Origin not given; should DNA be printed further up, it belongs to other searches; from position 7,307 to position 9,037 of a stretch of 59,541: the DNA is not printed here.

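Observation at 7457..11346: Two paralogous B12-binding radical-SAM enzymes translationally coupled to an LprG/LolA-like lipoprotein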

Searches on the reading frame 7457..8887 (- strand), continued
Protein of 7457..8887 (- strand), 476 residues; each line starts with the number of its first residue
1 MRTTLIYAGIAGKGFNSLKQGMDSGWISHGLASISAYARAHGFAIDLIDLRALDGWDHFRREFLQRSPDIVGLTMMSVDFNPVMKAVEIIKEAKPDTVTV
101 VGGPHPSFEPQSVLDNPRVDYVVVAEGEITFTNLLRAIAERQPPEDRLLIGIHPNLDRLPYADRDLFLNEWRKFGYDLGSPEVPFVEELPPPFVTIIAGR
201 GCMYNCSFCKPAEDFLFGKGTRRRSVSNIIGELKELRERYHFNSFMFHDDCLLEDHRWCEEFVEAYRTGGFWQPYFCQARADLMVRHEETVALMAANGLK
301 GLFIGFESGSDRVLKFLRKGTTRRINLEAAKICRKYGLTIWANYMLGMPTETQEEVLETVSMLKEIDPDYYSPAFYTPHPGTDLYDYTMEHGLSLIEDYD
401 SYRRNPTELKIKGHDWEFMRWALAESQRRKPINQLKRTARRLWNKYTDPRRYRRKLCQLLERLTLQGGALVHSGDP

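Call 75: search_protein_families(library=ncbifam, proteins=[L172:5903-6976:+, L172:8404-9438:+, L172:5113-5883:+, L168:3454-4446:+, L168:4443-5312:+, L168:5312-6037:+, L168:6891-7955:+, L168:9501-10565:+], max_evalue=1e-10)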
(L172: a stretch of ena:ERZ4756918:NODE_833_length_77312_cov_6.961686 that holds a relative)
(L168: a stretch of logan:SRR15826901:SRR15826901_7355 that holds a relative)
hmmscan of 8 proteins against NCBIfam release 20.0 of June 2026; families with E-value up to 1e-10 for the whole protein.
L172:5903-6976:+ (357 aa): 28 families (the best 25 are shown)
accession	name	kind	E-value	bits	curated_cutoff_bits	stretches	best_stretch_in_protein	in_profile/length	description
TIGR01208.1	rmlA_long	equivalog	3.3e-144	480.1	320.25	1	2-352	1-351/353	glucose-1-phosphate thymidylyltransferase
TIGR03992.1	Arch_glmU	subfamily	1.8e-80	270.8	292.1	1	1-330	1-325/393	bifunctional sugar-1-phosphate nucleotidylyltransferase/acetyltransferase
NF041173.1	Sug_nt_acttase_Thmprot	equivalog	2.3e-60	204.6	600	1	1-331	1-326/405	bifunctional sugar-1-phosphate nucleotidylyltransferase/acetyltransferase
TIGR01207.1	rmlA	equivalog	4.3e-55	186.8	360.65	1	2-234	1-236/286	glucose-1-phosphate thymidylyltransferase RfbA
NF041313.1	UDPGP_AglF_Halo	equivalog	9.5e-53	179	400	1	1-232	1-232/234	UTP--glucose-1-phosphate uridylyltransferase AglF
NF012024.0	PRK15480.1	equivalog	2.4e-48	164.8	588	1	2-234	5-240/292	glucose-1-phosphate thymidylyltransferase RfbA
NF052502.1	man1P_GTase_Rv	exception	1.6e-40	139.1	440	1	3-333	3-325/352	mannose-1-phosphate guanylyltransferase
TIGR01099.1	galU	equivalog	2e-34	119.4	326.8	1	72-229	94-260/261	UTP--glucose-1-phosphate uridylyltransferase GalU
NF010934.1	PRK14354.1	equivalog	1.5e-25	89.6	450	1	4-327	3-323/447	bifunctional UDP-N-acetylglucosamine diphosphorylase/glucosamine-1-phosphate N-acetyltransferase GlmU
TIGR01173.1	glmU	equivalog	4.3e-25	88.5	366.85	1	4-214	4-214/452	bifunctional UDP-N-acetylglucosamine diphosphorylase/glucosamine-1-phosphate N-acetyltransferase GlmU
NF003670.0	PRK05293.1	equivalog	3.9e-24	85.3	470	1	3-237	7-261/382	glucose-1-phosphate adenylyltransferase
NF045761.1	NAMPUrTaseMurU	equivalog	1.6e-23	83.8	250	1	1-228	1-221/226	N-acetylmuramate alpha-1-phosphate uridylyltransferase MurU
TIGR02091.1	glgC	equivalog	1.8e-20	73.3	424.9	1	3-334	3-358/364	glucose-1-phosphate adenylyltransferase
NF007516.0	PRK10122.1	equivalog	2.2e-17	63.1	534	1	72-223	97-265/297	UTP--glucose-1-phosphate uridylyltransferase GalF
NF009928.0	PRK13389.1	equivalog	8.6e-17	61.2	548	1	71-223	101-268/302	UTP--glucose-1-phosphate uridylyltransferase GalU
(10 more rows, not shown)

L172:8404-9438:+ (344 aa): 15 families
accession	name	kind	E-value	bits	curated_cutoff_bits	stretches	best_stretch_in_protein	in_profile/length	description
TIGR01181.1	dTDP_gluc_dehyt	equivalog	6.3e-143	475.7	365.1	1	4-319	2-321/321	dTDP-glucose 4,6-dehydratase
NF007582.0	PRK10217.1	equivalog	1.2e-108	363.4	698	1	1-324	1-346/355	dTDP-glucose 4,6-dehydratase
NF007490.0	PRK10084.1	subfamily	1.9e-105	352.8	649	1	4-333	3-358/361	dTDP-glucose 4,6-dehydratase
TIGR04180.1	EDH_00030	hypoth_equivalog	1e-40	139.7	475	1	5-267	2-263/297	NAD-dependent 4,6-dehydratase LegB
TIGR01179.1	galE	equivalog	1.7e-37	129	262.3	1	4-312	2-328/332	UDP-glucose 4-epimerase GalE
TIGR02622.1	CDP_4_6_dhtase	equivalog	1e-27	97.2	278.45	1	2-311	5-332/352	CDP-glucose 4,6-dehydratase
NF007956.0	PRK10675.1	subfamily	9.6e-23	80.8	394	1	4-158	3-157/338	UDP-glucose 4-epimerase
TIGR02197.1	heptose_epim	equivalog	1.9e-19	70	274.6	1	5-276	2-274/316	ADP-glyceromanno-heptose 6-epimerase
TIGR01214.1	rmlD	equivalog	2.2e-18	66.3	224.05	1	4-182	2-152/285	dTDP-4-dehydrorhamnose reductase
TIGR01472.1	gmd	equivalog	5.3e-18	65.3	415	1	4-172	3-177/342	GDP-mannose 4,6-dehydratase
TIGR03466.1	HpnA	hypoth_equivalog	6.4e-16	58.1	367.65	1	4-246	3-233/327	hopanoid-associated sugar epimerase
NF011728.1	PRK15181.1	equivalog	7.2e-16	58.1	760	1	2-225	16-244/348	Vi polysaccharide biosynthesis UDP-N-acetylglucosaminuronic acid C-4 epimerase TviC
TIGR03589.1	PseB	equivalog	7.3e-16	58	407.75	1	2-130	5-129/324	UDP-N-acetylglucosamine 4,6-dehydratase (inverting)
NF043036.1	ErythonDh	equivalog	6.5e-15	55.1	325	1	4-165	3-164/321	D-erythronate dehydrogenase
NF047922.1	GDPFucSynFcl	equivalog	1.2e-14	54.5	500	1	60-313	38-305/308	GDP-L-fucose synthase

L172:5113-5883:+ (256 aa): 1 family
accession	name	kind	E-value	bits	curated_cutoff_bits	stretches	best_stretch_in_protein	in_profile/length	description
NF041488.1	caps_synth_Cps4B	equivalog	8.9e-34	117.1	400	1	1-238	1-242/243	capsular polysaccharide biosynthesis protein Cps4B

L168:3454-4446:+ (330 aa): 0 families

L168:4443-5312:+ (289 aa): 0 families

L168:5312-6037:+ (241 aa): 8 families
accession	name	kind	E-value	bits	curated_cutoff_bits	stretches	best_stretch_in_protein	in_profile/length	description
NF010700.0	PRK14100.1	equivalog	4.4e-56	189.8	332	1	1-229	1-229/237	2-phosphosulfolactate phosphatase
NF002054.0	PRK00886.1-3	equivalog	1.1e-40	139.5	330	1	18-223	21-229/241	2-phosphosulfolactate phosphatase family protein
NF002057.0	PRK00886.1-6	equivalog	1.9e-36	125.5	235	1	16-225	14-218/228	2-phosphosulfolactate phosphatase family protein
NF002055.0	PRK00886.1-4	equivalog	1.1e-31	110.3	345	1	18-222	21-226/236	2-phosphosulfolactate phosphatase family protein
NF002056.0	PRK00886.1-5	equivalog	1.6e-31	109.6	323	1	9-224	13-233/243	2-phosphosulfolactate phosphatase family protein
TIGR00298.1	TIGR00298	equivalog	5.8e-27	94.9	175.05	1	18-223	1-207/216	2-phosphosulfolactate phosphatase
NF002053.0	PRK00886.1-2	equivalog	1e-26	93.7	319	1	17-225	19-235/243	2-phosphosulfolactate phosphatase family protein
NF002052.0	PRK00886.1-1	equivalog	2.9e-22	79.5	440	1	19-222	22-227/239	2-phosphosulfolactate phosphatase family protein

L168:6891-7955:+ (354 aa): 25 families
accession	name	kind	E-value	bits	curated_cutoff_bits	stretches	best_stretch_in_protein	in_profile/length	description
TIGR01208.1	rmlA_long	equivalog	5.4e-141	469.6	320.25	1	2-351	1-351/353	glucose-1-phosphate thymidylyltransferase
TIGR03992.1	Arch_glmU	subfamily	1.8e-74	251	292.1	1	1-327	1-323/393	bifunctional sugar-1-phosphate nucleotidylyltransferase/acetyltransferase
TIGR01207.1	rmlA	equivalog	7.9e-54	182.7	360.65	1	2-238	1-240/286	glucose-1-phosphate thymidylyltransferase RfbA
NF041173.1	Sug_nt_acttase_Thmprot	equivalog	3.3e-52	177.8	600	1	1-326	1-322/405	bifunctional sugar-1-phosphate nucleotidylyltransferase/acetyltransferase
NF041313.1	UDPGP_AglF_Halo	equivalog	2.3e-51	174.5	400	1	1-232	1-233/234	UTP--glucose-1-phosphate uridylyltransferase AglF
NF012024.0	PRK15480.1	equivalog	2.3e-43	148.4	588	1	2-234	5-241/292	glucose-1-phosphate thymidylyltransferase RfbA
NF052502.1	man1P_GTase_Rv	exception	1.4e-36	126.1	440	1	3-333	3-326/352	mannose-1-phosphate guanylyltransferase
TIGR01099.1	galU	equivalog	7.4e-33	114.2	326.8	1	72-229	94-261/261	UTP--glucose-1-phosphate uridylyltransferase GalU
NF045761.1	NAMPUrTaseMurU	equivalog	9.9e-26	91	250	1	1-230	1-224/226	N-acetylmuramate alpha-1-phosphate uridylyltransferase MurU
NF010934.1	PRK14354.1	equivalog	2.1e-19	69.4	450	1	4-333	3-330/447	bifunctional UDP-N-acetylglucosamine diphosphorylase/glucosamine-1-phosphate N-acetyltransferase GlmU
TIGR01173.1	glmU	equivalog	3e-19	69.2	366.85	1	4-334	4-332/452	bifunctional UDP-N-acetylglucosamine diphosphorylase/glucosamine-1-phosphate N-acetyltransferase GlmU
NF003670.0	PRK05293.1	equivalog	1.3e-17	63.8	470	1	3-232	7-257/382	glucose-1-phosphate adenylyltransferase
NF007516.0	PRK10122.1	equivalog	6.6e-17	61.6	534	0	58-226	83-269/297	UTP--glucose-1-phosphate uridylyltransferase GalF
NF009928.0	PRK13389.1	equivalog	9.2e-16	57.8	548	0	73-205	103-252/302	UTP--glucose-1-phosphate uridylyltransferase GalU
TIGR01105.1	galF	equivalog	1.2e-15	57.5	659.2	0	57-226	82-269/297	GalU regulator GalF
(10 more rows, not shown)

L168:9501-10565:+ (354 aa): 18 families
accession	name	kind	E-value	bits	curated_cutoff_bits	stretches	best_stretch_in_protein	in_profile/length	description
TIGR01181.1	dTDP_gluc_dehyt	equivalog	9.6e-134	445.5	365.1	1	17-333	1-321/321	dTDP-glucose 4,6-dehydratase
NF007582.0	PRK10217.1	equivalog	8.2e-97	324.5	698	1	15-342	1-350/355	dTDP-glucose 4,6-dehydratase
NF007490.0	PRK10084.1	subfamily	1.2e-93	314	649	1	17-344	2-355/361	dTDP-glucose 4,6-dehydratase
TIGR01179.1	galE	equivalog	8.2e-44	149.8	262.3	1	17-327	1-329/332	UDP-glucose 4-epimerase GalE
TIGR04180.1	EDH_00030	hypoth_equivalog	3.7e-42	144.4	475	1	19-309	2-295/297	NAD-dependent 4,6-dehydratase LegB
TIGR02622.1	CDP_4_6_dhtase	equivalog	1.5e-22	80.3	278.45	1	16-326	5-333/352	CDP-glucose 4,6-dehydratase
TIGR02197.1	heptose_epim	equivalog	1.6e-22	80.1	274.6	1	18-324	1-314/316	ADP-glyceromanno-heptose 6-epimerase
NF007956.0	PRK10675.1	subfamily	6.7e-21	74.8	394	1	17-169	2-154/338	UDP-glucose 4-epimerase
NF011728.1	PRK15181.1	equivalog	1.6e-20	73.4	760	1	16-327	16-341/348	Vi polysaccharide biosynthesis UDP-N-acetylglucosaminuronic acid C-4 epimerase TviC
NF043036.1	ErythonDh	equivalog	4.7e-18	65.5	325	1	17-209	2-194/321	D-erythronate dehydrogenase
TIGR03466.1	HpnA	hypoth_equivalog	4.7e-18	65.2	367.65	1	17-271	2-243/327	hopanoid-associated sugar epimerase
NF047922.1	GDPFucSynFcl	equivalog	1.2e-17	64.3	500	1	77-327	41-305/308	GDP-L-fucose synthase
TIGR01214.1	rmlD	equivalog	7.9e-17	61.3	224.05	1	17-277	1-229/285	dTDP-4-dehydrorhamnose reductase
TIGR01472.1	gmd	equivalog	1.3e-16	60.8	415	1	67-260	55-254/342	GDP-mannose 4,6-dehydratase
TIGR03589.1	PseB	equivalog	7.4e-16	58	407.75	1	16-281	5-251/324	UDP-N-acetylglucosamine 4,6-dehydratase (inverting)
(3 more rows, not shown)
